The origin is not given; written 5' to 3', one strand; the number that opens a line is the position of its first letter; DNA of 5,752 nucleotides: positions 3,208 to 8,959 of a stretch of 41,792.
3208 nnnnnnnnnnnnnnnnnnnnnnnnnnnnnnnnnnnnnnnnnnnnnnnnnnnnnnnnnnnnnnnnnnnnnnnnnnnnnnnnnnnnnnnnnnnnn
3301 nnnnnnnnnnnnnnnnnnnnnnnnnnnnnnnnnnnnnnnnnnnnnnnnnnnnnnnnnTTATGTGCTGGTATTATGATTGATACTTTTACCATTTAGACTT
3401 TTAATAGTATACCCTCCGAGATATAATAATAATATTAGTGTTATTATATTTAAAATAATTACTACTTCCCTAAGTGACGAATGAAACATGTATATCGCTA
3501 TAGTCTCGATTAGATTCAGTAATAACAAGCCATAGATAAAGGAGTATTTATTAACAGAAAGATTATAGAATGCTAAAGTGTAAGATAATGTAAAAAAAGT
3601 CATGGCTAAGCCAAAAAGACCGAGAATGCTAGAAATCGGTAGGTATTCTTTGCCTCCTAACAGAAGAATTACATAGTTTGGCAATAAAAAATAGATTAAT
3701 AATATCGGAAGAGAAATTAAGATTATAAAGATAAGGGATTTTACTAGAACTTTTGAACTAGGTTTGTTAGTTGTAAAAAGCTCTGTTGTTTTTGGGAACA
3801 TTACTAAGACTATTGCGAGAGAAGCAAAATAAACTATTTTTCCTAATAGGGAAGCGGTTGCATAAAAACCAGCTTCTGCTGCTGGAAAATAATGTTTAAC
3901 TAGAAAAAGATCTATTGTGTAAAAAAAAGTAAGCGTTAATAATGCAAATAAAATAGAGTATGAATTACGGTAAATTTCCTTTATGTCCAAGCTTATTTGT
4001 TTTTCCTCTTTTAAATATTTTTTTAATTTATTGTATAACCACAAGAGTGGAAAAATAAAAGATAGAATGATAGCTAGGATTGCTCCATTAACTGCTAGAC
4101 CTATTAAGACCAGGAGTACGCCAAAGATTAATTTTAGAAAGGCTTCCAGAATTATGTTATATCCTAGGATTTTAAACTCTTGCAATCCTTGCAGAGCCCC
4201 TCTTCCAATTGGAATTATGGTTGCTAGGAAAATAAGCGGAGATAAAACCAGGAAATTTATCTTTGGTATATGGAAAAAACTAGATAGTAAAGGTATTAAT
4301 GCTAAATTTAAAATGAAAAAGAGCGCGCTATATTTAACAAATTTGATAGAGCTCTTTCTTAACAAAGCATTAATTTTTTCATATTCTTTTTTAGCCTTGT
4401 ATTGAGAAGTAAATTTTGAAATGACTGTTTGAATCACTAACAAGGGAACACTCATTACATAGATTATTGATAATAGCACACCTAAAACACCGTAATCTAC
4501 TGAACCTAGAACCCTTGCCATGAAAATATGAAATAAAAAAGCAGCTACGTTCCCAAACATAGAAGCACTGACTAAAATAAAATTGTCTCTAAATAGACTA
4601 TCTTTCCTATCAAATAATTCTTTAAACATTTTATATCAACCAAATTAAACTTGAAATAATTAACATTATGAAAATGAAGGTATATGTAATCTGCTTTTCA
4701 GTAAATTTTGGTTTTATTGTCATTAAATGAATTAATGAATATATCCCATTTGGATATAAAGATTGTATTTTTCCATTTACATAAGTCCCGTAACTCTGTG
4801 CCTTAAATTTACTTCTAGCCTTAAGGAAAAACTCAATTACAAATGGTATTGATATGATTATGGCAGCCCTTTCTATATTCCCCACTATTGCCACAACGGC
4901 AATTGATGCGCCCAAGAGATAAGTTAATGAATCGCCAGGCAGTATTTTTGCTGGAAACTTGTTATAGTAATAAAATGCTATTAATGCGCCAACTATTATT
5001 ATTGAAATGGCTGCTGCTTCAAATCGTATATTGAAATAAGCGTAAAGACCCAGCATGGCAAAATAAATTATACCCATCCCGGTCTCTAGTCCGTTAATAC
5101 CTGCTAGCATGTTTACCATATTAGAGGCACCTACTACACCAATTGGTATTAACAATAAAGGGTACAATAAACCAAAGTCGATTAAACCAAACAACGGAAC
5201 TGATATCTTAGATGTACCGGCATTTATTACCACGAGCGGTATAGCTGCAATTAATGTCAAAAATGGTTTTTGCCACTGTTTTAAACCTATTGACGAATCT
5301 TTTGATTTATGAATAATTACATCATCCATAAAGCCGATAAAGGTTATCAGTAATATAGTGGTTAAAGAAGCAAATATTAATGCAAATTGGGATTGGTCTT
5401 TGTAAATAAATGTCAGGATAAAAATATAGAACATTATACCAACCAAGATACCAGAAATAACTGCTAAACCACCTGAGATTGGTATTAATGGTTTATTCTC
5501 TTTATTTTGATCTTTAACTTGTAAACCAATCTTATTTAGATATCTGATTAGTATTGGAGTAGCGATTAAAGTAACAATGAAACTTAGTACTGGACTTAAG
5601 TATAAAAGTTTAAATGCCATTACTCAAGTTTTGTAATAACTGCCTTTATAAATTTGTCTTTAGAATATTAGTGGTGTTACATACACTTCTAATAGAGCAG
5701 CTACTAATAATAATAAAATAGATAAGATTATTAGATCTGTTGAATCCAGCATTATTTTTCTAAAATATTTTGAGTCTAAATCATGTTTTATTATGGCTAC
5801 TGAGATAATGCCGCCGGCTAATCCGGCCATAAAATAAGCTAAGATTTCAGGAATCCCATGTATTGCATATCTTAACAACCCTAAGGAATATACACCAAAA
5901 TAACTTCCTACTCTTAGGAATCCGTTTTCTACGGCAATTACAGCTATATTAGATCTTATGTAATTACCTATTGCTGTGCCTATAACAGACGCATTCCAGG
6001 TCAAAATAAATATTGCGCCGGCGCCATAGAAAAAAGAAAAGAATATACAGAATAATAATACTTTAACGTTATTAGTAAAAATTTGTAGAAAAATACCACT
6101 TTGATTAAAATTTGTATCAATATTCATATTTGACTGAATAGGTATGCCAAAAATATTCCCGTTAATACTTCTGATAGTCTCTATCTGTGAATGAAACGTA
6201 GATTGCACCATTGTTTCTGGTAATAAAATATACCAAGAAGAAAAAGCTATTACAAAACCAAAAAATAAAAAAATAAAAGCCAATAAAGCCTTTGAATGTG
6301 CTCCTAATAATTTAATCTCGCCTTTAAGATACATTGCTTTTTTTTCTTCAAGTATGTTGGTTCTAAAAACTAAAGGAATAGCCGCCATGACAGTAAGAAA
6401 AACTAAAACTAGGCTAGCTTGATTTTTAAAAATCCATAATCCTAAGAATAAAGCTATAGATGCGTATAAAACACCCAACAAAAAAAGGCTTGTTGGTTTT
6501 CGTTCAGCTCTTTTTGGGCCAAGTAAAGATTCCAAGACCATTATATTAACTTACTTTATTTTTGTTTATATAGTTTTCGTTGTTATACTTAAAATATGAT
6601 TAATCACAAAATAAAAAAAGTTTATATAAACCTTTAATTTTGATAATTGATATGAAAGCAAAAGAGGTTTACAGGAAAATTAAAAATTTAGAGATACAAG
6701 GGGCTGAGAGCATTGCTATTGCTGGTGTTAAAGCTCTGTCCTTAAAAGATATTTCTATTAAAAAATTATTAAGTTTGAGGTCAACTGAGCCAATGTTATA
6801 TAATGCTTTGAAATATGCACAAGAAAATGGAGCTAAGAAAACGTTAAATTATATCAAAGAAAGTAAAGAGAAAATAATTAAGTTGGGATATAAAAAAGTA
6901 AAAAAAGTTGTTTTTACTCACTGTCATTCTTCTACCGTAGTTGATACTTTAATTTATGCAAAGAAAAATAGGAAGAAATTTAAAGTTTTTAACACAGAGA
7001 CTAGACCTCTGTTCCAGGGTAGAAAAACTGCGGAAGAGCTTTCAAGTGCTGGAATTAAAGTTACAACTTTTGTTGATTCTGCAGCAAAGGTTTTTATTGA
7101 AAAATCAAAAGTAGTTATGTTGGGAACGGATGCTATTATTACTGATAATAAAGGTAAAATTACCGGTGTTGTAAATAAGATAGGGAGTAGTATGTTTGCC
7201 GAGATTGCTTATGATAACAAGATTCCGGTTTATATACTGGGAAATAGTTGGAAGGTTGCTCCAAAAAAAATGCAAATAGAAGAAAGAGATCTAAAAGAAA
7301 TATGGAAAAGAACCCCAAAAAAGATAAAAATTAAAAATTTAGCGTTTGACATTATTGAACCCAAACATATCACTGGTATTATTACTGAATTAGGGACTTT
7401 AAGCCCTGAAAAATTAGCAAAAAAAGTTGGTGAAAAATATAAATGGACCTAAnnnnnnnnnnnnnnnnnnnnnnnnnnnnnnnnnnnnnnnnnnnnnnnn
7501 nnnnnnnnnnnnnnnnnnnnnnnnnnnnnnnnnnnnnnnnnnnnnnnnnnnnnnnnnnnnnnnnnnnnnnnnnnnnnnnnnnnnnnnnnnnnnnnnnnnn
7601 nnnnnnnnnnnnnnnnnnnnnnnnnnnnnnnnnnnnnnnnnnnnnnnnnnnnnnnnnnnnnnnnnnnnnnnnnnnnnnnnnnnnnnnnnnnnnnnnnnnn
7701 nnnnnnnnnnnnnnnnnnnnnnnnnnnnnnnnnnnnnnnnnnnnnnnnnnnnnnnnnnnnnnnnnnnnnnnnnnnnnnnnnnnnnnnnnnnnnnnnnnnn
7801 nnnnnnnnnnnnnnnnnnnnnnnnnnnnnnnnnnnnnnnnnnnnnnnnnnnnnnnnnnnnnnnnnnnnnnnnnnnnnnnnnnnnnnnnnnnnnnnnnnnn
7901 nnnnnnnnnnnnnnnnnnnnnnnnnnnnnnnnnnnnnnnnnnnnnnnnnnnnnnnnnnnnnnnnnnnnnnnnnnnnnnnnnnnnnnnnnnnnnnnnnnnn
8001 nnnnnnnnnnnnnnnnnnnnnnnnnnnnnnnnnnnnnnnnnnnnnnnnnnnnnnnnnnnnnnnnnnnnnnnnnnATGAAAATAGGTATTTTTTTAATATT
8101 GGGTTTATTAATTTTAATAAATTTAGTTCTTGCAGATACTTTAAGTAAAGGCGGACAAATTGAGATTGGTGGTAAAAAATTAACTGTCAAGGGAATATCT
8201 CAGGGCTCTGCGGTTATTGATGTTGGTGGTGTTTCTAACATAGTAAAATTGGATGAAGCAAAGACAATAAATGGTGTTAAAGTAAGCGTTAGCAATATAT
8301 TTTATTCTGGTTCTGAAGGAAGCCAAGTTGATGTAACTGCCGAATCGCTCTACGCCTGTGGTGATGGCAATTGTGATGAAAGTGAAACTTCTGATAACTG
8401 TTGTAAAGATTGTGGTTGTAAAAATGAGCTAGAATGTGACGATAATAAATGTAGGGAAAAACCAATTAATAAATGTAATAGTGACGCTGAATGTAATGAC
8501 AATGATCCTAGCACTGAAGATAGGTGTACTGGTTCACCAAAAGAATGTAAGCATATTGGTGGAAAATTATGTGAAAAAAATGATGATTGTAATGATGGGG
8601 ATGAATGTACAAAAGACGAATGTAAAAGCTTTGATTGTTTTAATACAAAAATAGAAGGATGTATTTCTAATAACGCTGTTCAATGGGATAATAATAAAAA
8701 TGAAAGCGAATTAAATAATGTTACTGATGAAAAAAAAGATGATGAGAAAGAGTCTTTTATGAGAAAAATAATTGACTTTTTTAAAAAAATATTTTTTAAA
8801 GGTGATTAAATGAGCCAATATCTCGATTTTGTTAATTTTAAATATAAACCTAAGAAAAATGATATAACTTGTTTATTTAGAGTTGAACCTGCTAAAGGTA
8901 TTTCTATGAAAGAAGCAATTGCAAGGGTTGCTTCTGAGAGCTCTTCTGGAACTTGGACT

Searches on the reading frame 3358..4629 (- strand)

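Call 68: search_protein_families(library=pfam, proteins=[window:3358-4629:-], max_evalue=0.001)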
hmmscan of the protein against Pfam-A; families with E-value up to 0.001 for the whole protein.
window:3358-4629:- (423 aa): 2 families
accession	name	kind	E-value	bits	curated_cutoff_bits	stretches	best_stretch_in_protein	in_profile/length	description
PF13440.11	Polysacc_synt_3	-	1.9e-12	47.5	23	1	37-333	2-292/293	Polysaccharide biosynthesis protein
PF01943.22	Polysacc_synt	-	7.4e-09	35.9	28.2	1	14-283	3-272/274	Polysaccharide biosynthesis protein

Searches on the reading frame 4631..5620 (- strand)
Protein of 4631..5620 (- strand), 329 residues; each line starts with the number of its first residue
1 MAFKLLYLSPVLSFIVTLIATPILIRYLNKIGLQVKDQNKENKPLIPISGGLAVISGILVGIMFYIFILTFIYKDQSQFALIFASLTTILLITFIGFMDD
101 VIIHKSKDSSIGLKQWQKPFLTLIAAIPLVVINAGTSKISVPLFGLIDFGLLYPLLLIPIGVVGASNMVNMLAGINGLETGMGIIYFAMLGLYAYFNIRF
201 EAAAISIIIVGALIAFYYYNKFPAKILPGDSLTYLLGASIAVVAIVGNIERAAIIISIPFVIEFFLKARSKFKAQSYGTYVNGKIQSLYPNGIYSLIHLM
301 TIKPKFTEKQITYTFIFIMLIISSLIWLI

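Call 68: search_protein_families(library=pfam, proteins=[window:4631-5620:-], max_evalue=0.001)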
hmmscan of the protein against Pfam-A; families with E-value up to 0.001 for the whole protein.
window:4631-5620:- (329 aa): 1 family
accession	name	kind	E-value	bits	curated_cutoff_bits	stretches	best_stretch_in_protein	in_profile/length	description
PF00953.26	Glycos_transf_4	-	5.1e-34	118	27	1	84-247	3-159/160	Glycosyl transferase family 4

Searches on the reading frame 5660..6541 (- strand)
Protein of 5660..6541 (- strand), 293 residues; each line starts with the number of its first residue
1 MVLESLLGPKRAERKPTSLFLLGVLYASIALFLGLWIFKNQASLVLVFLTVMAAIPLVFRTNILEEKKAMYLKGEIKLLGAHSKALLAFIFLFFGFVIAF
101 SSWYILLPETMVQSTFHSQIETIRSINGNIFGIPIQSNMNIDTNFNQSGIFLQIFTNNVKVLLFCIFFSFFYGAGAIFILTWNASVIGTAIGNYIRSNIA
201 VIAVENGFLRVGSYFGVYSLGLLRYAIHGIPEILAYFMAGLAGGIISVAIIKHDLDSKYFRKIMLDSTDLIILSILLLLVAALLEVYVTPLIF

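Call 68: search_protein_families(library=pfam, proteins=[window:5660-6541:-], max_evalue=0.001)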
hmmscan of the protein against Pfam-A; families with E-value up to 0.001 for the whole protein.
window:5660-6541:- (293 aa): 1 family
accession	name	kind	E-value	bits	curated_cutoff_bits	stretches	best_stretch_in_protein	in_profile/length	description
PF01944.22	SpoIIM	-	6.4e-18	65.7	26.9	1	91-290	2-163/163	Stage II sporulation protein M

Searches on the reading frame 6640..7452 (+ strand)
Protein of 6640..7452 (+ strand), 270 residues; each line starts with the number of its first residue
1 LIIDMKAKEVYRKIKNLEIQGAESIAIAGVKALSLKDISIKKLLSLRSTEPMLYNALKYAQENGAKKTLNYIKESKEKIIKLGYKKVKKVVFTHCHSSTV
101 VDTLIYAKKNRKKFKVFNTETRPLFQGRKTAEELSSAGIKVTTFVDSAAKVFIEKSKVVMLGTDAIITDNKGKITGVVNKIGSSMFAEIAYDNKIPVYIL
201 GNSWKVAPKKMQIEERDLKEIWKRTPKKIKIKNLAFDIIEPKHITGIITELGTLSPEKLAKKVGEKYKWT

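Call 68: search_protein_families(library=pfam, proteins=[window:6640-7452:+], max_evalue=0.001)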
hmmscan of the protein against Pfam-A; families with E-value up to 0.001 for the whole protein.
window:6640-7452:+ (270 aa): 1 family
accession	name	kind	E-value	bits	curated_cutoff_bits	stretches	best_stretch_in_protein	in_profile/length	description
PF01008.23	IF-2B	-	2.9e-44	151.8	22.4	1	54-256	71-280/280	Initiation factor 2 subunit family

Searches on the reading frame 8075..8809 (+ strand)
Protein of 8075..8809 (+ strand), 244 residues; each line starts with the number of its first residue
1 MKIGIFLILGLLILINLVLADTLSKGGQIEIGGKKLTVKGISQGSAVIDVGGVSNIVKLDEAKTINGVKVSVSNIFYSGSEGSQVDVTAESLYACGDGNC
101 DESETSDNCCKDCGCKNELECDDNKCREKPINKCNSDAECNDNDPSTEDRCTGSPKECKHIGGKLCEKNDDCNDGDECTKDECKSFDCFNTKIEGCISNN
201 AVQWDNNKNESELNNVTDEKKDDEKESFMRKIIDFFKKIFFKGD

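Call 7: search_protein_families(library=pfam, proteins=[window:8075-8809:+], max_evalue=0.1)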
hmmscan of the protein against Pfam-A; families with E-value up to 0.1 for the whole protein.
window:8075-8809:+ (244 aa): 1 family
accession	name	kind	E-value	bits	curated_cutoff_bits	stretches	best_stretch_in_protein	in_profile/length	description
PF00526.23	Dicty_CTDC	-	0.052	13.8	27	1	171-193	1-24/24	Dictyostelium (slime mold) repeat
